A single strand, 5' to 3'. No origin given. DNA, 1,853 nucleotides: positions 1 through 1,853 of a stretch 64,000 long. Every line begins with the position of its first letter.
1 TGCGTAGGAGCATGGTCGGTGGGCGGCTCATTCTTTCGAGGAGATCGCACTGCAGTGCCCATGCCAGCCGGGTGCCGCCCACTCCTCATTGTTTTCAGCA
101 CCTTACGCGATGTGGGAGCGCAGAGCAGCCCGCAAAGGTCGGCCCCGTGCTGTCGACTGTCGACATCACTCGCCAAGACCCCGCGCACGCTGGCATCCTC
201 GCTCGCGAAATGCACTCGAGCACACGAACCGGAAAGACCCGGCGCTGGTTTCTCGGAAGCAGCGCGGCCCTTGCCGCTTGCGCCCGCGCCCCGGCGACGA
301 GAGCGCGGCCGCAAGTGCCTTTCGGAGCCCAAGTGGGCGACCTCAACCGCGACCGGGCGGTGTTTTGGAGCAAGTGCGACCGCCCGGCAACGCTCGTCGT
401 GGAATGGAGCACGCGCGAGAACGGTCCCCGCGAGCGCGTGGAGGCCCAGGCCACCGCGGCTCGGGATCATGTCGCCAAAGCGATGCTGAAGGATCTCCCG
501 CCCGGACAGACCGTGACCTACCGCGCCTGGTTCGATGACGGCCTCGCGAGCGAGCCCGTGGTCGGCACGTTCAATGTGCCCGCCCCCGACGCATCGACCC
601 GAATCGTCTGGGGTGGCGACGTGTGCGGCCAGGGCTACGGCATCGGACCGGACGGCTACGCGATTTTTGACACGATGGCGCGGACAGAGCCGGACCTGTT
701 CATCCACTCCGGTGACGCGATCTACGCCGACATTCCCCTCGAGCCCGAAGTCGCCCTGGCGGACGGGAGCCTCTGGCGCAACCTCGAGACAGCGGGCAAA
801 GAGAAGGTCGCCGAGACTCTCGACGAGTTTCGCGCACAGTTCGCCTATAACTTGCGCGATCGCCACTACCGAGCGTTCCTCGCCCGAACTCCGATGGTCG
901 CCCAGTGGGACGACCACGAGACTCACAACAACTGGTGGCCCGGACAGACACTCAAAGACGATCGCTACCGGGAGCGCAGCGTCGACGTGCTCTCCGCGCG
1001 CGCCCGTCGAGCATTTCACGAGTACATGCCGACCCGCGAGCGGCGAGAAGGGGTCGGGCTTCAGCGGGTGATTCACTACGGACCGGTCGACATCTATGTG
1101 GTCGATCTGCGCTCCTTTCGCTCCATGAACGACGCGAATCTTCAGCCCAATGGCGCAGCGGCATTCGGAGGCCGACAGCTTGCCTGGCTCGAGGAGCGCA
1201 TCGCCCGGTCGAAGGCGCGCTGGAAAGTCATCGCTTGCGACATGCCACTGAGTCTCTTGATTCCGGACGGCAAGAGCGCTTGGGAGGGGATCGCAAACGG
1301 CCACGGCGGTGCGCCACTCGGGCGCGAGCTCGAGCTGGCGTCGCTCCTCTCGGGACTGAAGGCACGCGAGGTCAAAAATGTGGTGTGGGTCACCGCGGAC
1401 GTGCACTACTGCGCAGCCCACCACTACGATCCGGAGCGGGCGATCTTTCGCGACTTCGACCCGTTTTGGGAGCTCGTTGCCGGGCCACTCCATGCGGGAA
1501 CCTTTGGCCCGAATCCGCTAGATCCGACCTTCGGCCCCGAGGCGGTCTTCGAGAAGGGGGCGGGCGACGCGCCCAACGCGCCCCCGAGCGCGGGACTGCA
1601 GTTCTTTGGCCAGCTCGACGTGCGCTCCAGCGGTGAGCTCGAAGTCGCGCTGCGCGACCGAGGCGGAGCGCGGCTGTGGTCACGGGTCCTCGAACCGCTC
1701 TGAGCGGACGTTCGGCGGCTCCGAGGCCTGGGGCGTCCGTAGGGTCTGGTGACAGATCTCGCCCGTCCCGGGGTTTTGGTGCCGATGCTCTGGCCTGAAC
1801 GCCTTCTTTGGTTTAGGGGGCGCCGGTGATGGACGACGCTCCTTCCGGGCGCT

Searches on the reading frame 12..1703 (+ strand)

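Call 8: search_protein_families(library=pfam, proteins=[window:12-1703:+], max_evalue=0.001)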
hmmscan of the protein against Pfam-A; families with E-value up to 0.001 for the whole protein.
window:12-1703:+ (563 aa): 2 families
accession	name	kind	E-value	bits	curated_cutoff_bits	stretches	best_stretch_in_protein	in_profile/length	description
PF09423.15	PhoD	-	1.8e-77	261.3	27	1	204-537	4-332/343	PhoD-like phosphatase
PF16655.11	PhoD_N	-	6.1e-11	43.2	30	1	105-187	2-88/90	PhoD-like phosphatase, N-terminal domain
